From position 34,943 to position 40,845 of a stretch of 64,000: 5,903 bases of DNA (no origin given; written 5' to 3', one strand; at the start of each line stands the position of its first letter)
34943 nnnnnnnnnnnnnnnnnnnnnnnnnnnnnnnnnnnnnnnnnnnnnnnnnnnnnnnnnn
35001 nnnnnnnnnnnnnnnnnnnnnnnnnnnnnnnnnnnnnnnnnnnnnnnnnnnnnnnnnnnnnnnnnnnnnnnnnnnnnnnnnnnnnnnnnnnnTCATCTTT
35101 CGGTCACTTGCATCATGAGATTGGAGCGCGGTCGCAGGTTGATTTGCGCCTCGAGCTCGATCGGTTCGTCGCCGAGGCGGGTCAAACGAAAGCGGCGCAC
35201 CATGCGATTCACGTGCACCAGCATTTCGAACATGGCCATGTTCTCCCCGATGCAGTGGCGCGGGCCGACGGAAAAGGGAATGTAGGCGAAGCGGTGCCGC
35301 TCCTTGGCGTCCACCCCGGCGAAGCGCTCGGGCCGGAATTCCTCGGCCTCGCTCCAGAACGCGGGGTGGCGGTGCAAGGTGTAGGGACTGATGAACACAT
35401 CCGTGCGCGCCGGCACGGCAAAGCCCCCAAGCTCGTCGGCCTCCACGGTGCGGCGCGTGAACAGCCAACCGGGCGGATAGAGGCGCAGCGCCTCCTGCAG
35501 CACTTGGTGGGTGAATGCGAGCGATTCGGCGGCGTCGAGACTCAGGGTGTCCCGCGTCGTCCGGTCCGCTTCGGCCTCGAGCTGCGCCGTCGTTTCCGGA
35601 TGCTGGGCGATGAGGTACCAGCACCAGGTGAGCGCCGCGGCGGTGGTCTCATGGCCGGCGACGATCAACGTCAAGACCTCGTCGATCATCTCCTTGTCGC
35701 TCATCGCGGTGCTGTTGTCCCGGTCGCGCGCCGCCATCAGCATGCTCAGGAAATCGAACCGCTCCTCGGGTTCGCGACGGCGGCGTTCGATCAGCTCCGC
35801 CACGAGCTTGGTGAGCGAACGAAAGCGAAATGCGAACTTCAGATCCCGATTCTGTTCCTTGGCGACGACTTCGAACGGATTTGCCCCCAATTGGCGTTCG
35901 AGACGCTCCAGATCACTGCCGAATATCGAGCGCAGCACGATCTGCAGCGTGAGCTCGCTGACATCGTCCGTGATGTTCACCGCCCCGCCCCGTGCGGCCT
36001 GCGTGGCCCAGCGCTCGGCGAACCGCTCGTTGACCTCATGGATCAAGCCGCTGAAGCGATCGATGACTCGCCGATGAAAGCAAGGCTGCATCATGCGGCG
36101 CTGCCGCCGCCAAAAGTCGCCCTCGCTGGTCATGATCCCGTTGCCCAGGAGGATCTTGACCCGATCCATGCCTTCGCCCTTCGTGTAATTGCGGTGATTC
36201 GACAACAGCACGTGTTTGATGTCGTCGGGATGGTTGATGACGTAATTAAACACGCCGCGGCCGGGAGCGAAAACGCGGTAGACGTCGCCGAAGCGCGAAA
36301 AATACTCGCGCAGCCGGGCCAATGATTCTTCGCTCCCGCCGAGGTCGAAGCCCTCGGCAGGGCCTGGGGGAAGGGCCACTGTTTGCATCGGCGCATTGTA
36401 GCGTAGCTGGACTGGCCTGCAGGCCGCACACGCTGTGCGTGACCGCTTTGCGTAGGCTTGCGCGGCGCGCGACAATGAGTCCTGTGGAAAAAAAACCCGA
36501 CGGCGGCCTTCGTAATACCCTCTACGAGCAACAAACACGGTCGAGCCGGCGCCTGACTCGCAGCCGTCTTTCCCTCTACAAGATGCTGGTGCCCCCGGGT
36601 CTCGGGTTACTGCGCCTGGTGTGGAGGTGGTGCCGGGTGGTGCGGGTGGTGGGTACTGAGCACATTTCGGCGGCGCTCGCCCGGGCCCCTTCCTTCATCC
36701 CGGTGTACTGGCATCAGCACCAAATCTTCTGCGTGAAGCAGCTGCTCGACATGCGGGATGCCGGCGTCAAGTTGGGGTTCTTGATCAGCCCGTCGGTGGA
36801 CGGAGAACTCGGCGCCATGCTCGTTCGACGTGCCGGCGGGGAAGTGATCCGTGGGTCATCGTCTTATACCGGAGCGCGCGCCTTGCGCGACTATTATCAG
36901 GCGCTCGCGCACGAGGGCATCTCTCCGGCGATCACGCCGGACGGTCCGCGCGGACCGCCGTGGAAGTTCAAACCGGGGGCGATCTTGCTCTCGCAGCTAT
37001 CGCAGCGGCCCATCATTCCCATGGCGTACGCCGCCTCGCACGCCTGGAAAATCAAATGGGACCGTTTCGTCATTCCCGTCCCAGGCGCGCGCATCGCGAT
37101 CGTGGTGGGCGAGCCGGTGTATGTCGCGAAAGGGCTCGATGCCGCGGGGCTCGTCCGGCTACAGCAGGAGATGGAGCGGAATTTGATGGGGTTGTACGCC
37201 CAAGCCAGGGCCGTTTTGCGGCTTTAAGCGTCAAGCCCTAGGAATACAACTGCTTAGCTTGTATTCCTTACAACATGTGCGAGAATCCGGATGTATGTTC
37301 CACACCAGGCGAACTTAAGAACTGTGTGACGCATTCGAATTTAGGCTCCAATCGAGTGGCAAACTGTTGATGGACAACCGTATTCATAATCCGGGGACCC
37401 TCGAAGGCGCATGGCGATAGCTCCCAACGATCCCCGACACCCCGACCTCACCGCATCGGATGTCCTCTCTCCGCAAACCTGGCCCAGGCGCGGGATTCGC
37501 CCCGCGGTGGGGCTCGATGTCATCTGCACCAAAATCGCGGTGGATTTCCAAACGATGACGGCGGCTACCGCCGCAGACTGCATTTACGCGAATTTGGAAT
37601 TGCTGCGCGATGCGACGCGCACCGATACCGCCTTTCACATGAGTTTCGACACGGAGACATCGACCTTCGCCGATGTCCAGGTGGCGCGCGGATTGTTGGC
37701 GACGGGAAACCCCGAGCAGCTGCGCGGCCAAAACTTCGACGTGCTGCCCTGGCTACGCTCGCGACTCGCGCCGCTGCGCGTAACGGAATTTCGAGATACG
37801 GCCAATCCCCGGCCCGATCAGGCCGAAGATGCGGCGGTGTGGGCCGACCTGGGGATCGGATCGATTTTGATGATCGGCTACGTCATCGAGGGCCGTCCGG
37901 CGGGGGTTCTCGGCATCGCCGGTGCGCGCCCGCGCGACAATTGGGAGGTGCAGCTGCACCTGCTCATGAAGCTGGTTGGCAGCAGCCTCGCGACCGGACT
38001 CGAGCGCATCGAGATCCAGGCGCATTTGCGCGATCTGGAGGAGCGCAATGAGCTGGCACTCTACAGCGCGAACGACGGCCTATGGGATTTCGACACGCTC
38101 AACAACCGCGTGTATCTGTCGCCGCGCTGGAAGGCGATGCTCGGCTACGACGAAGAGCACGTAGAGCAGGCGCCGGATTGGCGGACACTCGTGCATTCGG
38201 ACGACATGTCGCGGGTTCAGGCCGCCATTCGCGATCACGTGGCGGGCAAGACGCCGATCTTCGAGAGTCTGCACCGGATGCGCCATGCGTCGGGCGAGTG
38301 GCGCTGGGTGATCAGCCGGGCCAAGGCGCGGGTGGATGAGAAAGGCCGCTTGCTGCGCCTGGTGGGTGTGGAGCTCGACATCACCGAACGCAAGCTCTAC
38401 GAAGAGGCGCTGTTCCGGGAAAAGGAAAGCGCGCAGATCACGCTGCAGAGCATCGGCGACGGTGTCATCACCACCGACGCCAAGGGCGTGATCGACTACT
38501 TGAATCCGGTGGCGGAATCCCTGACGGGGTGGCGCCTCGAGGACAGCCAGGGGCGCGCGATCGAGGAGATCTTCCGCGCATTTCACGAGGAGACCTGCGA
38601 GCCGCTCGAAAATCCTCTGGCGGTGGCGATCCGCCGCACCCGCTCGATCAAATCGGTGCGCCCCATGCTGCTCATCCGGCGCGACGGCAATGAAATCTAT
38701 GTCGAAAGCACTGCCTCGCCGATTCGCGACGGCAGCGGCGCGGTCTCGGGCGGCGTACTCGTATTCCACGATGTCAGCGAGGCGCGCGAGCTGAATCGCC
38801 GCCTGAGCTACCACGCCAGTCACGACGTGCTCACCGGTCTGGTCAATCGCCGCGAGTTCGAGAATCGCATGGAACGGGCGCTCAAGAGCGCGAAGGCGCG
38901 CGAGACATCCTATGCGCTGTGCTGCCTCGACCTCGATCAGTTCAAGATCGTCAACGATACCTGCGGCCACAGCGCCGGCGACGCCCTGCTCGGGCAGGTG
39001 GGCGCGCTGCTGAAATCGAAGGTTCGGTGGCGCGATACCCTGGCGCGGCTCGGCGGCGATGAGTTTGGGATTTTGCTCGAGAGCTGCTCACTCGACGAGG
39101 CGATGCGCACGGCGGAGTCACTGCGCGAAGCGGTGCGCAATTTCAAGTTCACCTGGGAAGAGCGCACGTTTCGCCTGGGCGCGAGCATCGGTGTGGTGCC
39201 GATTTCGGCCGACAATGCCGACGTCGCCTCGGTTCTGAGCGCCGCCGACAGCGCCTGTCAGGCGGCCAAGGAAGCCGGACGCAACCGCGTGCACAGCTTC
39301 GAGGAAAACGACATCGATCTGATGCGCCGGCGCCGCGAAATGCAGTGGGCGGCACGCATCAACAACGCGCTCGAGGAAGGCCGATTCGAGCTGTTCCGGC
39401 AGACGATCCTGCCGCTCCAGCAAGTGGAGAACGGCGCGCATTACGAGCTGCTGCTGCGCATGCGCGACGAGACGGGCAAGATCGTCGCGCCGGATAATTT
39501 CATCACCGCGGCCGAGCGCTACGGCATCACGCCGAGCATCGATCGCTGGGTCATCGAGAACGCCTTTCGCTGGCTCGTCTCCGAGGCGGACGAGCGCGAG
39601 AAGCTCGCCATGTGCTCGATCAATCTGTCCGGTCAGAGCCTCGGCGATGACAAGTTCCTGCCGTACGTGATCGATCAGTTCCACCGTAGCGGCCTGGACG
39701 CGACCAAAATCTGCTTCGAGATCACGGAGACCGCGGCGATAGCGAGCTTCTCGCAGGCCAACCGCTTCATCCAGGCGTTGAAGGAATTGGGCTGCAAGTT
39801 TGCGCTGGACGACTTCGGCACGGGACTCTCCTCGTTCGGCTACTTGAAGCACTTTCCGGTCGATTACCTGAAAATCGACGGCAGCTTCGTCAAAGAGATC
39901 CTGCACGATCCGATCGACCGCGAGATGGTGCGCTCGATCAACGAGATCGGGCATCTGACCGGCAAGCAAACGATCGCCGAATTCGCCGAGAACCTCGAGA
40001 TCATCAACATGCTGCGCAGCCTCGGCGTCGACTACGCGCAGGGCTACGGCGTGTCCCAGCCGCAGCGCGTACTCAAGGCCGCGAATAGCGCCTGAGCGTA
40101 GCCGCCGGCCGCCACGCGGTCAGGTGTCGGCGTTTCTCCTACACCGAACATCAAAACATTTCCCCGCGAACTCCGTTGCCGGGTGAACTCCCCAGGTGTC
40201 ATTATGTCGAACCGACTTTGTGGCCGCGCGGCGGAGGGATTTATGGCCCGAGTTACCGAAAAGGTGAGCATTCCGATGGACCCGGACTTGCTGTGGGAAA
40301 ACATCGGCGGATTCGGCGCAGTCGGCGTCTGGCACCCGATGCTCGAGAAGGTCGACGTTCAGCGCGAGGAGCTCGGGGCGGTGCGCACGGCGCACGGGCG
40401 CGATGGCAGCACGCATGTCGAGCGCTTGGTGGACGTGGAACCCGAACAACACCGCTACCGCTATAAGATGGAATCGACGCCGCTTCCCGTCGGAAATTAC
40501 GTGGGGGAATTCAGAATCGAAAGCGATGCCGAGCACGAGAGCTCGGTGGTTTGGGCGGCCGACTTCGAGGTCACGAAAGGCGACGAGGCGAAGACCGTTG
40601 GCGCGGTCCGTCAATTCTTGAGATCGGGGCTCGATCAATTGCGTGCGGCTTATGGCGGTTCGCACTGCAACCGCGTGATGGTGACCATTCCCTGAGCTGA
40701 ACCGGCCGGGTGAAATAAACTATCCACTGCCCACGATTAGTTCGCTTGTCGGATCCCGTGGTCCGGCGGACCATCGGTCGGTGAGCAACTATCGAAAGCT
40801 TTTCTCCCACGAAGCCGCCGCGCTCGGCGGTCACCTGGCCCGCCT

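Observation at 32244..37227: Stand-alone FAAL-carrier fusion + P450 flanked by two late-acyltransferase-type genes: a possible dedicated hydroxy-fatty-acyl delivery route to lipid A or another envelope glycolipid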

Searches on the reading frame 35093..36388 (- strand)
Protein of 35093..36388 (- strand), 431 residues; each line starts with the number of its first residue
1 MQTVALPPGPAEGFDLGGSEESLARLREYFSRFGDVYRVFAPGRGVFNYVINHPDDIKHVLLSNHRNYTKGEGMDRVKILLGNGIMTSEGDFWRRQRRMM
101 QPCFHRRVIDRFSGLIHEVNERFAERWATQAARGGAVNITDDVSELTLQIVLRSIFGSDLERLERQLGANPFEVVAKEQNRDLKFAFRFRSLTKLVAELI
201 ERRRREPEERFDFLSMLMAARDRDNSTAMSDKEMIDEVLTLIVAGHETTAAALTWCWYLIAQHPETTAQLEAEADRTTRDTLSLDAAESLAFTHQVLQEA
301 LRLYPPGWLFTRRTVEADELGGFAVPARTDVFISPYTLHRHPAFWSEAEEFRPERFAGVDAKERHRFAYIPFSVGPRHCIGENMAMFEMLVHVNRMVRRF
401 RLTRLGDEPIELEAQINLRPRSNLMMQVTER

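Call 7: search_protein_families(library=pfam, proteins=[window:35093-36388:-], max_evalue=0.01)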
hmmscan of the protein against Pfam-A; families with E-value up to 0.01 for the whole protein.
window:35093-36388:- (431 aa): 1 family
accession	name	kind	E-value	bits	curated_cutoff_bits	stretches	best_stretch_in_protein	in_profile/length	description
PF00067.27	p450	-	2.2e-77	261.2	22.8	1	19-421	19-455/462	Cytochrome P450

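Call 16: search_protein_families(library=ncbifam, proteins=[window:35093-36388:-], max_evalue=0.001)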
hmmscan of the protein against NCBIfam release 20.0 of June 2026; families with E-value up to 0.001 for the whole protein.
window:35093-36388:- (431 aa): 7 families
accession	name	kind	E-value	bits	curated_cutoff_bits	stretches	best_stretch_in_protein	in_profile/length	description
NF051859.1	AlbFlvMonOxTrpSyn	equivalog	9.4e-69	232.1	700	2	185-428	212-455/457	bifunctional albaflavenone monooxygenase/terpene synthase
NF045812.1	PentlenOxigase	equivalog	7.3e-58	196.5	800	1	30-408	30-417/444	pentalenene oxygenase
NF050147.1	aminopyruv_ApyO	equivalog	7.5e-53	179.7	525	1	81-430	76-423/444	RiPP biosynthesis cytochrome P450 ApyO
TIGR04538.1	P450_cycloAA_1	subfamily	1e-19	70.7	500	1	46-426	30-392/395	cytochrome P450, cyclodipeptide synthase-associated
NF041802.1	P450_SolI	exception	1.5e-09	36.9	850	1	196-409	219-404/424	solanimycin biosynthesis cytochrome P450 SolI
NF053744.1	FAProxCypCBc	equivalog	8.2e-09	34.5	600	1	78-403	76-387/416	CYP152 family fatty-acid peroxygenase CypC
NF045816.1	PentlenlactSyn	equivalog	8.6e-09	34.6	700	1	95-273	93-259/396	pentalenolactone synthase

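Call 21: search_solved_structures(query=window:35093-36388:-, max_evalue=1e-20)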
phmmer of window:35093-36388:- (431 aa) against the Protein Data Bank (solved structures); distinct sequences matched with E-value up to 1e-20: 177 (the best 60 are shown).
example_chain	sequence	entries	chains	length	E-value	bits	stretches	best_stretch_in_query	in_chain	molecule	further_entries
6l8i_A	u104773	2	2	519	1.6e-61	211.5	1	226-431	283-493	Protein LUTEIN DEFICIENT 5, chloroplastic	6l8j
6j94_A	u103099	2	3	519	1.7e-61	211.5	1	226-431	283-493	Protein LUTEIN DEFICIENT 5, chloroplastic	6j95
7wzl_A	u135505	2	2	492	2.7e-57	197.6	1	208-422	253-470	Putative cytochrome P450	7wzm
6l8h_A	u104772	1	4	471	2.6e-48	168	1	213-431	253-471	Carotene epsilon-monooxygenase, chloroplastic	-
3dbg_A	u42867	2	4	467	1.9e-43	152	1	31-427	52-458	Putative cytochrome P450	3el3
5veu_A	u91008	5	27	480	5e-39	137.5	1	192-430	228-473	Cytochrome P450 3A5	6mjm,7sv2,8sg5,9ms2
7lad_A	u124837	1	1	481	5e-39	137.4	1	192-430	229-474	Cytochrome P450 3A5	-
6c93_A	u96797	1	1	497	2.2e-38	135.4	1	200-403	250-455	Cytochrome P450 4B1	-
7kvk_A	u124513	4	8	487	8.3e-38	133.4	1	192-428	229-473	Cytochrome P450 3A4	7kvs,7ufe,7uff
8gk3_A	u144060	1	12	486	9.1e-38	133.3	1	191-410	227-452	Cytochrome P450 3A7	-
5t6q_A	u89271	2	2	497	1.1e-37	133.1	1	200-403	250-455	Cytochrome P450 4B1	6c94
7mk8_A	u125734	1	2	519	1.2e-37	132.9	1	191-410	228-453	Isoform 2 of Cytochrome P450 3A7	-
5vcd_A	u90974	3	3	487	3.2e-37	131.5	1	192-428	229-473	Cytochrome P450 3A4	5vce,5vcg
4ny4_A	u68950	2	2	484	7.1e-37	130.4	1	192-428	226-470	Cytochrome P450 3A4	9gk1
1w0e_A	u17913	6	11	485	7.1e-37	130.4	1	192-428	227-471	CYTOCHROME P450 3A4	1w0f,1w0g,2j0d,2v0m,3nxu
1tqn_A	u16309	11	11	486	7.2e-37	130.3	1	192-428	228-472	cytochrome P450 3A4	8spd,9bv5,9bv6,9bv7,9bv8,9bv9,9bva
7lxl_A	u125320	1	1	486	7.2e-37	130.3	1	192-428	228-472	Cytochrome P450 3A4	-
3tjs_A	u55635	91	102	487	7.3e-37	130.3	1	192-428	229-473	Cytochrome P450 3A4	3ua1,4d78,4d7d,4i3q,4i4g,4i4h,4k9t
9yk4_A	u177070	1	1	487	7.4e-37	130.3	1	192-428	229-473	Cytochrome P450 3A4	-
6ma7_A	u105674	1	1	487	9.8e-37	129.9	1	192-428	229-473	Cytochrome P450 3A4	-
7f3h_A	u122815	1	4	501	1.7e-36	129.1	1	75-429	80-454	Bifunctional cytochrome P450/NADPH--P450 reductase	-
4d6z_A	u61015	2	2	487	2.3e-36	128.7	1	192-428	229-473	CYTOCHROME P450 3A4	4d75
2q9f_A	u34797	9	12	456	2.9e-36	128.3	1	30-425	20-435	Cytochrome P450 46A1 | Cholesterol 24-hydroxylase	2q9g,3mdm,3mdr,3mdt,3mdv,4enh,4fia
7f3w_A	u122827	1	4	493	4.1e-36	127.8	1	75-429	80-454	cytochrome P450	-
2ve3_A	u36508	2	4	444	4.3e-35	124.5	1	77-427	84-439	PUTATIVE CYTOCHROME P450 120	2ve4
8qze_A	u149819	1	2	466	6.6e-35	123.9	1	19-422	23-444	Bifunctional cytochrome P450/NADPH--P450 reductase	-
4hgg_A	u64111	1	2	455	1.4e-34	122.8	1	19-422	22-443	Bifunctional P-450/NADPH-P450 reductase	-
4key_A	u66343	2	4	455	1.7e-34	122.5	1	19-422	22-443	Bifunctional P-450/NADPH-P450 reductase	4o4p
6hn8_A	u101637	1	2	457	1.7e-34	122.5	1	18-422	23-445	Bifunctional cytochrome P450/NADPH--P450 reductase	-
4kf2_A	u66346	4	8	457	1.8e-34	122.5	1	19-422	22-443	Bifunctional P-450/NADPH-P450 reductase | Bifunctional cytochrome P450/NADPH--P450 reductase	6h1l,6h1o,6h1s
6h1t_A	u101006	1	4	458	1.8e-34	122.5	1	19-422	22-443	Bifunctional cytochrome P450/NADPH--P450 reductase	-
7wde_A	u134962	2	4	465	1.9e-34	122.4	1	19-422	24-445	Bifunctional cytochrome P450/NADPH--P450 reductase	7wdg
7wy3_A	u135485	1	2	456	2.4e-34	122.1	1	19-422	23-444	Bifunctional cytochrome P450/NADPH--P450 reductase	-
4kew_A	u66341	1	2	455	2.4e-34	122.1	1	19-422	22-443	Bifunctional P-450/NADPH-P450 reductase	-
4kf0_A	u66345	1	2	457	2.4e-34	122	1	19-422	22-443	Bifunctional P-450/NADPH-P450 reductase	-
2uwh_A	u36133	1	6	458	2.4e-34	122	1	19-422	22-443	BIFUNCTIONAL P-450: NADPH-P450 REDUCTASE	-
3cbd_A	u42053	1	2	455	2.6e-34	121.9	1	165-422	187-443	Bifunctional P-450/NADPH-P450 reductase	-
4hgf_A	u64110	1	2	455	2.7e-34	121.9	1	19-422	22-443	Bifunctional P-450/NADPH-P450 reductase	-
9kgp_A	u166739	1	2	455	2.8e-34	121.8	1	166-422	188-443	Bifunctional cytochrome P450/NADPH--P450 reductase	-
1bu7_A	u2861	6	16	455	3.2e-34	121.6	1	19-422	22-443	PROTEIN (CYTOCHROME P450) | CYTOCHROME P450 BM-3 | CYTOCHROME P450 102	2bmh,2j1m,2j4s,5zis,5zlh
23ub_A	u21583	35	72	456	3.2e-34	121.6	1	19-422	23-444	Bifunctional cytochrome P450/NADPH--P450 reductase | Bifunctional P-450/NADPH-P450 reductase | Bifunctional cytochrome P450/NADPH-P450 reductase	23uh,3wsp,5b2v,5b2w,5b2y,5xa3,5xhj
1bvy_A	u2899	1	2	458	3.3e-34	121.6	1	19-422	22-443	PROTEIN (CYTOCHROME P450 BM-3)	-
4zfa_A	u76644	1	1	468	3.6e-34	121.4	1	19-422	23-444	Bifunctional P-450/NADPH-P450 reductase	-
3ben_A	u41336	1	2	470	3.7e-34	121.4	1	19-422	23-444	Cytochrome P450 102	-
2ij2_A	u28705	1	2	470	3.7e-34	121.4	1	19-422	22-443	Cytochrome P450 BM3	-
1fag_A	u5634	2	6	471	3.8e-34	121.4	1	19-422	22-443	CYTOCHROME P450 BM-3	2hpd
1zo4_A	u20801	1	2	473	3.8e-34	121.4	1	18-422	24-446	Bifunctional P-450:NADPH-P450 reductase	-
1jpz_A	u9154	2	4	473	3.8e-34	121.4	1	18-422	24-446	BIFUNCTIONAL P-450:NADPH-P450 REDUCTASE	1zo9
6k24_A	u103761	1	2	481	4.1e-34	121.3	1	19-422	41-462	Bifunctional cytochrome P450/NADPH--P450 reductase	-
2x7y_A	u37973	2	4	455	4.4e-34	121.2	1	19-422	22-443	BIFUNCTIONAL P-450/NADPH-P450 REDUCTASE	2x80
4hgh_A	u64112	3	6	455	4.4e-34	121.2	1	19-422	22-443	Bifunctional P-450/NADPH-P450 reductase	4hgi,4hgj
7wy2_A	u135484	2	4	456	4.4e-34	121.2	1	19-422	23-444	Bifunctional cytochrome P450/NADPH--P450 reductase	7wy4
4kpa_A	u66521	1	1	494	4.6e-34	121.1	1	18-422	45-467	Cytochrome P450 BM-3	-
6jmw_A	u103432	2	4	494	4.6e-34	121.1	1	18-422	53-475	Bifunctional cytochrome P450/NADPH--P450 reductase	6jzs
7egn_A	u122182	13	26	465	4.8e-34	121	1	19-422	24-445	Bifunctional cytochrome P450/NADPH--P450 reductase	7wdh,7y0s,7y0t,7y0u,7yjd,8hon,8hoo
7wdd_A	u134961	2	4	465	4.8e-34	121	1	19-422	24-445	Bifunctional cytochrome P450/NADPH--P450 reductase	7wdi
3qi8_B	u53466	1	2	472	4.9e-34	121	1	19-423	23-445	Evolved Cytochrome P450 variant (22A3)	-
2nnb_A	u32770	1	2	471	5.2e-34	120.9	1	19-422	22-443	Bifunctional P-450:NADPH-P450 reductase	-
7y9l_A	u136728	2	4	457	6.1e-34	120.7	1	19-422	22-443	Bifunctional cytochrome P450/NADPH--P450 reductase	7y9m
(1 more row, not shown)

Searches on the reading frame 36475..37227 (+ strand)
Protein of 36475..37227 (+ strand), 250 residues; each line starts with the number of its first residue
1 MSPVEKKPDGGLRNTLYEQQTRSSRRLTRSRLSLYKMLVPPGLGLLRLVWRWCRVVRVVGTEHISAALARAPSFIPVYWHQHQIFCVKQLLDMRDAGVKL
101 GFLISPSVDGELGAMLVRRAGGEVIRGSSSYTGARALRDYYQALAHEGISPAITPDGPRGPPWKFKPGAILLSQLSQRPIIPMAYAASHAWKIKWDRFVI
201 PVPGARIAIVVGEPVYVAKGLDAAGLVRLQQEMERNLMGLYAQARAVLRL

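Call 7: search_protein_families(library=pfam, proteins=[window:36475-37227:+], max_evalue=0.01)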
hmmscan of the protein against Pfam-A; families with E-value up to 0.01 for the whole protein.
window:36475-37227:+ (250 aa): 1 family
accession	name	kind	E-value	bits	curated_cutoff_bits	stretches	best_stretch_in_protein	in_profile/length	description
PF04028.18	DUF374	-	1.6e-18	66.5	26.8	1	97-161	5-68/69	Domain of unknown function (DUF374)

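Call 16: search_protein_families(library=ncbifam, proteins=[window:36475-37227:+], max_evalue=0.001)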
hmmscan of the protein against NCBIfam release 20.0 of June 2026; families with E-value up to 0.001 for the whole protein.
window:36475-37227:+ (250 aa): 0 families

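Call 45: search_solved_structures(query=window:36475-37227:+, max_evalue=10)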
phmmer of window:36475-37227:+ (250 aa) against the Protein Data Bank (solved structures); distinct sequences matched with E-value up to 10: 0.

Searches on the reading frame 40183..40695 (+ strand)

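Call 42: search_protein_families(library=pfam, proteins=[window:40183-40695:+], max_evalue=0.001)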
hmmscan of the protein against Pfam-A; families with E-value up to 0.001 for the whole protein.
window:40183-40695:+ (170 aa): 1 family
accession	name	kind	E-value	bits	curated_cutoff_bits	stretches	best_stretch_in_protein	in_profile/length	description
PF10604.15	Polyketide_cyc2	-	4.4e-22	79.4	27.4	1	21-156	1-140/142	Polyketide cyclase / dehydrase and lipid transport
